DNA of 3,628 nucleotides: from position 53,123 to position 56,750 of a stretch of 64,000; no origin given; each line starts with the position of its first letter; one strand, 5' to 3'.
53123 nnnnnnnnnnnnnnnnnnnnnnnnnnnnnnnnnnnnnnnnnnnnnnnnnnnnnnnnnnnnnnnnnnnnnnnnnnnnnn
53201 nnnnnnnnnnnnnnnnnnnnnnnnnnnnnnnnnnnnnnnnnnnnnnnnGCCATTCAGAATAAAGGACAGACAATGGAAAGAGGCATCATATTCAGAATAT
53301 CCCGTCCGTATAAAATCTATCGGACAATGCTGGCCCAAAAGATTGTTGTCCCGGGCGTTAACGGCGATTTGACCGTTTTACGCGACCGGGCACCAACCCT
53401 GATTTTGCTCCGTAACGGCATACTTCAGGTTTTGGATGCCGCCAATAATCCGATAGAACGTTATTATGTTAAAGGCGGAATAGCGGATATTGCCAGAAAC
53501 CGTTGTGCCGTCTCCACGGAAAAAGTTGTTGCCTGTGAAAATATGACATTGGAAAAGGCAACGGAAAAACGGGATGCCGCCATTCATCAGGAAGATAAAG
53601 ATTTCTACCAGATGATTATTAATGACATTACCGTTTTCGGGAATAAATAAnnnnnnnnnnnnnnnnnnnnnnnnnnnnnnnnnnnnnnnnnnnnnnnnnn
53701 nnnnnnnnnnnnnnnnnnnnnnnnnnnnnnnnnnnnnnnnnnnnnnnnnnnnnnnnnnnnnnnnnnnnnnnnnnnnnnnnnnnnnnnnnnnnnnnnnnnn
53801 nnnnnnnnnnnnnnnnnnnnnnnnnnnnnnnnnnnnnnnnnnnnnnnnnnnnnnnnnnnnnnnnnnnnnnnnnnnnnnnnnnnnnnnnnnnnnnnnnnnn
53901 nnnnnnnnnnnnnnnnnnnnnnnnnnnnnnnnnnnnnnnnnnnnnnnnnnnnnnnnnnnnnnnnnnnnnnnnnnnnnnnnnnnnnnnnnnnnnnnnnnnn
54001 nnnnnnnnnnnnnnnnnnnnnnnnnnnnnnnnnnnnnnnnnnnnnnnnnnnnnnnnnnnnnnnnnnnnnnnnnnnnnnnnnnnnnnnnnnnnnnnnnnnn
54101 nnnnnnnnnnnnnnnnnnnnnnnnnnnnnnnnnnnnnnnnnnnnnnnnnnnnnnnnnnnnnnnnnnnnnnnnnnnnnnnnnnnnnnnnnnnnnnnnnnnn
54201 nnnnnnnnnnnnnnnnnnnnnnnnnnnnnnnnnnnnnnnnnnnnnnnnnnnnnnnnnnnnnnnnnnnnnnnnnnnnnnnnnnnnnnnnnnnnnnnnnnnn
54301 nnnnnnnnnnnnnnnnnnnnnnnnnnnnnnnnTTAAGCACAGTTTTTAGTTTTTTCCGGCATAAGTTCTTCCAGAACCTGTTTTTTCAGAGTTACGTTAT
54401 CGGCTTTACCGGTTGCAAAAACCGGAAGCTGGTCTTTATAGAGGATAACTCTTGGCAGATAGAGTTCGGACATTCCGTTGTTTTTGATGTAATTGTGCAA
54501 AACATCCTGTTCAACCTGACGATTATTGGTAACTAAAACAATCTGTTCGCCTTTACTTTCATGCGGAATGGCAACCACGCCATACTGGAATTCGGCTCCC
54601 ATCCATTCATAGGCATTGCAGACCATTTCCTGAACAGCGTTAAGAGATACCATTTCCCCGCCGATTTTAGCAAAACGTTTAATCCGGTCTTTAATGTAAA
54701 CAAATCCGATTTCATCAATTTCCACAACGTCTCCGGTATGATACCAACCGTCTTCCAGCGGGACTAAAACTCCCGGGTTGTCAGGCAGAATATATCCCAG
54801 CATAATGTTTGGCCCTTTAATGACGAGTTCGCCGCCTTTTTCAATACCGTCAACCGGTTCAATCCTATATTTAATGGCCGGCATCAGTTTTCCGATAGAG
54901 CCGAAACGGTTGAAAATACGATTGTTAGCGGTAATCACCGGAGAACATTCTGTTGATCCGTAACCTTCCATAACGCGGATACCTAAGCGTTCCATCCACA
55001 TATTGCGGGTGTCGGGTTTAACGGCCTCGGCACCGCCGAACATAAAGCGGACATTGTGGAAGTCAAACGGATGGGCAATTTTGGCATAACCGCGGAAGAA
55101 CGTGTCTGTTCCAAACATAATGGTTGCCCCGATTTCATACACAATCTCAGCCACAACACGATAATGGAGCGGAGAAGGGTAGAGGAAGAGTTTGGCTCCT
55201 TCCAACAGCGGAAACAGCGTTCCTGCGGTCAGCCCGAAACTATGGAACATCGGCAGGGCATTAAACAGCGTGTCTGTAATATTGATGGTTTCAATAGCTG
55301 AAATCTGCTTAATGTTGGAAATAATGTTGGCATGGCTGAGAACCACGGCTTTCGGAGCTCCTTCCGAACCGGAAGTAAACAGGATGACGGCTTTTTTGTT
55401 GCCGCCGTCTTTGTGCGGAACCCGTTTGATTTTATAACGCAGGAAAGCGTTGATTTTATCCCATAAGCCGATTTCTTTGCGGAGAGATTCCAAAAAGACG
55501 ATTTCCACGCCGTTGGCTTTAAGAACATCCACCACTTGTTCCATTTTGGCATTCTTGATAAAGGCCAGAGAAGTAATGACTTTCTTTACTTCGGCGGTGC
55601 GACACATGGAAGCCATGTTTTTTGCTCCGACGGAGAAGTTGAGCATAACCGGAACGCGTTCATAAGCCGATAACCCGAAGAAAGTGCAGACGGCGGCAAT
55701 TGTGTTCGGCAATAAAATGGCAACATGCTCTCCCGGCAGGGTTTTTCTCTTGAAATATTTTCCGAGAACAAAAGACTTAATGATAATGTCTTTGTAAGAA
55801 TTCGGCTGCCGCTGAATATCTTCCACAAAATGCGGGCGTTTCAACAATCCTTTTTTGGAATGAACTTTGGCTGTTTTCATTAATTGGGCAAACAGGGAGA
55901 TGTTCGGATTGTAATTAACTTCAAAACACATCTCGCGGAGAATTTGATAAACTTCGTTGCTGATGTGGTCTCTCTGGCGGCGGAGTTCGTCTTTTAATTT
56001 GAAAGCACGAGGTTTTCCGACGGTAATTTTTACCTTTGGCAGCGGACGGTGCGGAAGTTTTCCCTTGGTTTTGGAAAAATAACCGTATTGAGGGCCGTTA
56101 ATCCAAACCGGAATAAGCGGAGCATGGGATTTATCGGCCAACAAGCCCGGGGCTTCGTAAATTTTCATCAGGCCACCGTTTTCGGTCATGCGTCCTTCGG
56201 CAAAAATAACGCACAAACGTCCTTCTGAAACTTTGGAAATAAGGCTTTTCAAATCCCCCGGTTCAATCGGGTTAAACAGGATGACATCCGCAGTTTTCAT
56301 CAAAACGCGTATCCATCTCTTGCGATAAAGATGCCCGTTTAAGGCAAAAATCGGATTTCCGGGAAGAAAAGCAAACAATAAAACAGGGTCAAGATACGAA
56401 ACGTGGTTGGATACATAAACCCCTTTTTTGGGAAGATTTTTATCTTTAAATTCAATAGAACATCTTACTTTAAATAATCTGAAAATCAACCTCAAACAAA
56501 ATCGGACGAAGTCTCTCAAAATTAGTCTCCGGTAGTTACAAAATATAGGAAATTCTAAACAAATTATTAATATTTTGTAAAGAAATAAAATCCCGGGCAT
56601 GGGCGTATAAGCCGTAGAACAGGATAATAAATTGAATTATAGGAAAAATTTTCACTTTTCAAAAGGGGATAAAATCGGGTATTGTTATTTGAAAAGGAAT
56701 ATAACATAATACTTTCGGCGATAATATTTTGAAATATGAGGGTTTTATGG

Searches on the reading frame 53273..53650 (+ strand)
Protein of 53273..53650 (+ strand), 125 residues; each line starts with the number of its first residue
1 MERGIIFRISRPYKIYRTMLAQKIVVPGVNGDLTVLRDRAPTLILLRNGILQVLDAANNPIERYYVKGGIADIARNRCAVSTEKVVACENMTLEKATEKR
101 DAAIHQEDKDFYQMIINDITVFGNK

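Call 87: search_protein_families(library=ncbifam, proteins=[window:53273-53650:+], max_evalue=0.001)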
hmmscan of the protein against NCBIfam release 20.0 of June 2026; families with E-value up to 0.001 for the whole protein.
window:53273-53650:+ (125 aa): 13 families
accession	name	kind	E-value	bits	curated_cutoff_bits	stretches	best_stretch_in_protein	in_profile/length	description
NF001851.0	PRK00571.2-4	equivalog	2.1e-15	57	131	1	10-103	10-102/135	F0F1 ATP synthase subunit epsilon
NF009978.0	PRK13443.1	equivalog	6.3e-15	55.6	148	1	5-96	5-94/136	F0F1 ATP synthase subunit epsilon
NF011323.0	PRK14736.1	subfamily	3.4e-14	52.9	145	1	21-98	20-96/133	F0F1 ATP synthase subunit epsilon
NF009983.0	PRK13449.1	equivalog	1.3e-13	51.1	106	1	7-86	6-85/88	ATP synthase F1 subunit epsilon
TIGR01216.1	ATP_synt_epsi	equivalog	5.4e-11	42.6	67.25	1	18-105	15-101/130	ATP synthase F1 subunit epsilon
NF009982.0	PRK13448.1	equivalog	3.8e-09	36.8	146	1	21-97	20-94/135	F0F1 ATP synthase subunit epsilon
NF002403.0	PRK01474.1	equivalog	1.7e-08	34.9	131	1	1-93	1-94/112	F0F1 ATP synthase subunit epsilon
NF001847.0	PRK00571.1-4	equivalog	2.9e-08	33.5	135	1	14-103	14-101/139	F0F1 ATP synthase subunit epsilon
NF009980.0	PRK13446.1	equivalog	5.6e-08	32.8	129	1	11-104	11-102/136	F0F1 ATP synthase subunit epsilon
NF009977.0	PRK13442.1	equivalog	1.7e-06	28.1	80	1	21-97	22-97/102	F0F1 ATP synthase subunit epsilon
NF009979.0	PRK13444.1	equivalog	1e-05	25.9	163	1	11-100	12-99/127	F0F1 ATP synthase subunit epsilon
NF009985.0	PRK13451.1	equivalog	0.00022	21.4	112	1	8-100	4-94/101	F0F1 ATP synthase subunit epsilon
NF001846.0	PRK00571.1-3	equivalog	0.00025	21.2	132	1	15-103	15-101/137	F0F1 ATP synthase subunit epsilon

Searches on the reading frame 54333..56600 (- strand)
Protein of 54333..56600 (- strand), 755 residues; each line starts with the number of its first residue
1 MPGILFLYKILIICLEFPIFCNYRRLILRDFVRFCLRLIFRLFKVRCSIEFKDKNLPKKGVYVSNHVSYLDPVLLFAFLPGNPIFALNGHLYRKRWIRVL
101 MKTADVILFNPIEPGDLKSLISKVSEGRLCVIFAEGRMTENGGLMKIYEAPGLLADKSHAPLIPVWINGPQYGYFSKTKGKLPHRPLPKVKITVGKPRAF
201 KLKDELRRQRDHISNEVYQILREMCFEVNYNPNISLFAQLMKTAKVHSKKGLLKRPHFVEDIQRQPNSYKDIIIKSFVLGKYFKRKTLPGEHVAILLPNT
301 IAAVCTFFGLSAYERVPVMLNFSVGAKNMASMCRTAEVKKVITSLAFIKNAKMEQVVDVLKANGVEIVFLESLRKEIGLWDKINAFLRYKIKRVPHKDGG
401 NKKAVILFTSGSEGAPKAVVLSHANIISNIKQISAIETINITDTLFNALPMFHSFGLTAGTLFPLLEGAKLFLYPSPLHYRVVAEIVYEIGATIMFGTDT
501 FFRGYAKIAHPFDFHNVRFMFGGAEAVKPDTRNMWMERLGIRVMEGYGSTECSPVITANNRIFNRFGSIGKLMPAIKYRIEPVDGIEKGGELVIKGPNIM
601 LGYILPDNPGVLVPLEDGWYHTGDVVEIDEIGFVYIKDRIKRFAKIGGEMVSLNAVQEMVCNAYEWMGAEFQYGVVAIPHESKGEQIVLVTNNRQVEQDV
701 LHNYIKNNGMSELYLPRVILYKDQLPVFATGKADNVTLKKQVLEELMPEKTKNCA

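Call 87: search_protein_families(library=ncbifam, proteins=[window:54333-56600:-], max_evalue=0.001)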
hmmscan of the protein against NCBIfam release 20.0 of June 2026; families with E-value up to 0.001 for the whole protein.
window:54333-56600:- (755 aa): 96 families (the best 25 are shown)
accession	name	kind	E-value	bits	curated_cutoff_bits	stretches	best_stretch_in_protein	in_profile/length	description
NF005291.0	PRK06814.1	equivalog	5.8e-258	859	1349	1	3-746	402-1134/1140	acyl-[ACP]--phospholipid O-acyltransferase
NF005959.0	PRK08043.1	equivalog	4.1e-186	620.4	886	1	33-744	7-713/719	bifunctional acyl-ACP--phospholipid O-acyltransferase/long-chain-fatty-acid--ACP ligase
NF006386.0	PRK08633.1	equivalog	1.3e-141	473.6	1221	1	29-740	412-1139/1147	acyl-[ACP]--phospholipid O-acyltransferase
NF004837.0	PRK06187.1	subfamily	4.8e-60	203.3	476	1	281-744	48-524/531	long-chain-fatty-acid--CoA ligase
NF004971.0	PRK06334.1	equivalog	1.2e-59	202.3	847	1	280-739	57-530/539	long chain fatty acid--[acyl-carrier-protein] ligase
NF004114.0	PRK05605.1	equivalog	3.4e-55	187.4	766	1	399-745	219-572/575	long-chain-fatty-acid--CoA ligase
NF006523.0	PRK08974.1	equivalog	3.3e-43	147.7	884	1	400-740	205-551/561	long-chain-fatty-acid--CoA ligase FadD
NF005714.0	PRK07529.1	subfamily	1.1e-42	146.2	632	1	290-747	88-581/640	acyl-CoA synthetase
NF009233.0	PRK12583.1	subfamily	6.1e-42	143.7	832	1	405-747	205-555/558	fatty acid CoA ligase family protein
NF004229.0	PRK05677.1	subfamily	9.3e-42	143.2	879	1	372-739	180-552/563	long-chain-fatty-acid--CoA ligase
NF005463.0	PRK07059.1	subfamily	1.8e-41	142.2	869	1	343-733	149-547/557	long-chain-fatty-acid--CoA ligase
NF005702.0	PRK07514.1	subfamily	5e-41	140.6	558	1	257-742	20-500/506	malonyl-CoA synthase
NF006182.0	PRK08316.1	subfamily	7.8e-41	140.1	663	1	289-740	60-515/523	fatty acyl-CoA synthetase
NF005801.1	PRK07656.1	equivalog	2.2e-40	138.8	657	1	289-733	50-494/500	FadD3 family acyl-CoA ligase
NF004758.0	PRK06087.1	equivalog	1.9e-38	132.2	736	1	259-751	43-544/548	medium-chain fatty-acid--CoA ligase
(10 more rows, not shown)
